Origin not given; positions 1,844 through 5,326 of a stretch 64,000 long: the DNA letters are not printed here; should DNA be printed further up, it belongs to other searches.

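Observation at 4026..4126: Paralogue comparison shows a ~100-bp double-ended element inserted into receptor 1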

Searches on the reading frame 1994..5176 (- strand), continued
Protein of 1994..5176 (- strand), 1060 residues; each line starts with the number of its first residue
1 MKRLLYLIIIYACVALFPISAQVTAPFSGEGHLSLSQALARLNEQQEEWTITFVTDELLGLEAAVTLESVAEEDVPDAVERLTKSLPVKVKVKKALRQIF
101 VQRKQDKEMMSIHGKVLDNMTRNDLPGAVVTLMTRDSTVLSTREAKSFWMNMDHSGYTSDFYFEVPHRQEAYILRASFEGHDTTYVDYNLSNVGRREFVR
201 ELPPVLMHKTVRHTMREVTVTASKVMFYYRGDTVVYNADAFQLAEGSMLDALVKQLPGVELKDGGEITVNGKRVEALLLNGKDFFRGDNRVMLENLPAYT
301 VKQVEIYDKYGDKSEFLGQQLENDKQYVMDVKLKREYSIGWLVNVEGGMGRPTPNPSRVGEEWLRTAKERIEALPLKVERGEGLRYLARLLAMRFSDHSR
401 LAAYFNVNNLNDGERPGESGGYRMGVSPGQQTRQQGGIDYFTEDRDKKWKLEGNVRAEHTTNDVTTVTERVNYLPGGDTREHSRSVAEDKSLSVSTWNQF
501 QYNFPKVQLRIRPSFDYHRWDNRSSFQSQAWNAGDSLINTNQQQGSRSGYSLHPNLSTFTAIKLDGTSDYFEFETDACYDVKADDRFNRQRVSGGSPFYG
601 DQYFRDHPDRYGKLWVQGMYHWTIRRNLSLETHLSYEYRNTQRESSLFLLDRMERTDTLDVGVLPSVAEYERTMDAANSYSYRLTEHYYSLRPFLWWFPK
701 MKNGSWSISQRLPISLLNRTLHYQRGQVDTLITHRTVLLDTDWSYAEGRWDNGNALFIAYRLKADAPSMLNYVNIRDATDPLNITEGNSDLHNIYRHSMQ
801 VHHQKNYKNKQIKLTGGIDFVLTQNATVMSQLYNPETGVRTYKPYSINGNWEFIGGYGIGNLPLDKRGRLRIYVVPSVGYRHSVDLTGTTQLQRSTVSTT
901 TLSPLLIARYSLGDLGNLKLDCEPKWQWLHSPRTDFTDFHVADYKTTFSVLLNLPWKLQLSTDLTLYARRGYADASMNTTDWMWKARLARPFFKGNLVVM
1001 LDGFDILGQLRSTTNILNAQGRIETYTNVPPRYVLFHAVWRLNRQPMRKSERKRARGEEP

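Call 49: predict_structure(alignment_id=A1)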
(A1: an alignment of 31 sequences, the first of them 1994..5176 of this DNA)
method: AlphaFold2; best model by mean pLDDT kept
length: 1060 residues; sequences in the alignment: 31
mean_pLDDT: 72.0   pTM: 0.59
mean pLDDT of the five models: 72.0, 69.0, 67.2, 66.7, 66.1
residues with pLDDT >= 90: 277; 70-90: 368; 50-70: 219; < 50: 196
segments of 3 or more residues with pLDDT < 50: 1-3, 13-31, 150-154, 211-251, 279-301, 333-385, 393-395, 412-428, 1024-1030, 1041-1052, 1057-1060
pLDDT, mean of each block of 10 residues (from residue 1): 54 41 29 70 77 65 60 76 75 81 68 78 78 73 77 63 81 84 82 78 74 26 29 34 39 54 58 57 35 33 58 60 62 44 42 31 32 27 47 54 68 41 40 82 78 91 67 53 76 94 90 95 81 56 86 96 87 96 86 72 81 97 88 97 86 61 62 78 95 93 91 96 86 94 93 93 93 73 80 95 90 92 92 78 90 93 83 93 83 88 93 89 93 84 93 86 90 77 86 72 77 59 48 65 41 45
secondary structure, 60 per line:
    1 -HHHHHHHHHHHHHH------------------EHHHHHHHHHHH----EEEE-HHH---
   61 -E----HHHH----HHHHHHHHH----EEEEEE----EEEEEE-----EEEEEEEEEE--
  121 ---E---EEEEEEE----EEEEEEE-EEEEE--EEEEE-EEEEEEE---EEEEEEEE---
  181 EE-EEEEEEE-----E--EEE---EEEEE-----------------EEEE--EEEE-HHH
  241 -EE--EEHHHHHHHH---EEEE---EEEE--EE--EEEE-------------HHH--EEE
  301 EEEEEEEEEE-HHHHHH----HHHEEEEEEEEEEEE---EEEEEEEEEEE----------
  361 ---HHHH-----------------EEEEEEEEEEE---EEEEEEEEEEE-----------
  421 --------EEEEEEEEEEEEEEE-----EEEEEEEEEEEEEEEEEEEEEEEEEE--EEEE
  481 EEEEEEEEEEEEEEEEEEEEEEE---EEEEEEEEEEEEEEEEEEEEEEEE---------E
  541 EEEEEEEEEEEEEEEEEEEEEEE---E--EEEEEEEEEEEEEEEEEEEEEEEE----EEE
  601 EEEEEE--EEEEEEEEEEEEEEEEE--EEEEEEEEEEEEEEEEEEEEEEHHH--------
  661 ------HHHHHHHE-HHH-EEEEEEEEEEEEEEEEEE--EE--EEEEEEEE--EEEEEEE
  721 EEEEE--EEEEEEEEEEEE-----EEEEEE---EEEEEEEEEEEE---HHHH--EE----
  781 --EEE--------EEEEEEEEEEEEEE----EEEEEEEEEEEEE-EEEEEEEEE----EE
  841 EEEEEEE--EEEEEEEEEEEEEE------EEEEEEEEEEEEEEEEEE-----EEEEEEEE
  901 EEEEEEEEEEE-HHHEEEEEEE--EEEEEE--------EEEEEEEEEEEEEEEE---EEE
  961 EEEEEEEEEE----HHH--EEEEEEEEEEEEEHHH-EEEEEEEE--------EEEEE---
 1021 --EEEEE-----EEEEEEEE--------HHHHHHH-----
elements in order (helices of 4 or more, strands of 3 or more residues): H2-15 H35-45 E50-53 H67-70 H75-83 E88-93 E98-103 E109-118 E128-134 E139-145 E147-151 E154-158 E160-166 E170-177 E184-190 E199-201 E205-209 E227-230 E233-236 H248-255 E259-262 E266-269 E276-279 E298-310 H312-317 E325-336 E340-350 H364-367 E385-395 E399-409 E429-443 E449-474 E477-503 E507-530 E540-563 E570-593 E598-606 E609-625 E628-649 H667-673 E680-697 E704-711 E714-725 E728-739 E745-750 E754-765 H769-772 E783-785 E794-807 E812-824 E826-834 E839-847 E850-863 E870-887 E893-911 E916-922 E925-930 E939-954 E958-970 E980-992 E997-1004 E1013-1017 E1023-1027 E1033-1040 H1049-1055

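Call 91: fold_search(model_id=the predicted structure, library=pdb)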
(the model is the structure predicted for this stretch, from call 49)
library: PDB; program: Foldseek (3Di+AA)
matches with E <= 10: 699; with E <= 0.001: 165
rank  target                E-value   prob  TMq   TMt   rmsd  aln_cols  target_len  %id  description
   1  9nn6_A                8.6e-10  1.00  0.28  0.42  25.9       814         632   10  E. coli Cir in Complex with the RBD of Microcin V (released 2025-09-24)
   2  6i97_B                1.7e-09  1.00  0.25  0.33  29.7      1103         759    9  Structure of the ferrioxamine B transporter FoxA from Pseudomonas aeruginosa in complex with ferrioxamine B and a C-te (released 2019-08-28)
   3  2hdi_A                4.2e-09  1.00  0.24  0.37  27.6       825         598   10  Crystal structure of the Colicin I receptor Cir from E.coli in complex with receptor binding domain of Colicin Ia. (released 2007-05-08)
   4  5fp2_B                4.8e-09  1.00  0.24  0.39  26.0       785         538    9  Crystal structure of the siderophore receptor PirA from Pseudomonas aeruginosa (released 2015-12-09)
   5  2hdf                  6.7e-09  1.00  0.24  0.40  27.4       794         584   10  Crystal structure of the Colicin I receptor Cir from E.coli (released 2007-05-08)
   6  4rdt_A                7.0e-09  1.00  0.26  0.38  25.3       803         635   10  Structure of the bacterial Zn-transporter ZnuD from Neisseria meningitidis (flexible conformation bound to a zinc ion) (released 2015-08-19)
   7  4rdt_B                1.2e-08  1.00  0.26  0.38  25.3       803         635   10  Structure of the bacterial Zn-transporter ZnuD from Neisseria meningitidis (flexible conformation bound to a zinc ion) (released 2015-08-19)
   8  8the_A                1.8e-08  1.00  0.28  0.38  24.9       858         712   10  Cryo-EM structure of Pseudomonas aeruginosa TonB-dependent transporter PhuR in complex with synthetic antibody and hem (released 2024-01-31)
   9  6ofr                  2.2e-08  1.00  0.27  0.35  25.3       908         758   11  The crystal structure of the outer membrane transporter YddB from Escherichia coli (released 2019-10-02)
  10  1xkw                  3.5e-08  1.00  0.28  0.40  25.9       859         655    9  Pyochelin outer membrane receptor FptA from Pseudomonas aeruginosa (released 2005-10-04)
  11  5out                  3.9e-08  1.00  0.24  0.33  26.8       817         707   11  CRYSTAL STRUCTURE OF THE FERRIC ENTEROBACTIN RECEPTOR (PFEA) MUTANT (G324V) FROM PSEUDOMONAS AERUGINOSA (released 2018-09-05)
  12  5nc3                  5.1e-08  1.00  0.26  0.36  25.3       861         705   11  Crystal structure of the ferric enterobactin receptor (PfeA) from Pseudomonas aeruginosa in complex with the tris-catech (released 2018-03-21)
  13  6i97_A                5.6e-08  1.00  0.24  0.31  31.1      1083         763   10  Structure of the ferrioxamine B transporter FoxA from Pseudomonas aeruginosa in complex with ferrioxamine B and a C-te (released 2019-08-28)
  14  9dhe                  8.6e-08  1.00  0.29  0.45  26.2       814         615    9  The crystal structure on the heme/hemoglobin transporter ChuA, in complex with heme (released 2025-05-21)
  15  3ddr_A                9.0e-08  1.00  0.24  0.30  27.0       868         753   10  Structure of the Serratia marcescens hemophore receptor HasR-Ile671Gly mutant in complex with its hemophore HasA and h (released 2009-01-20)
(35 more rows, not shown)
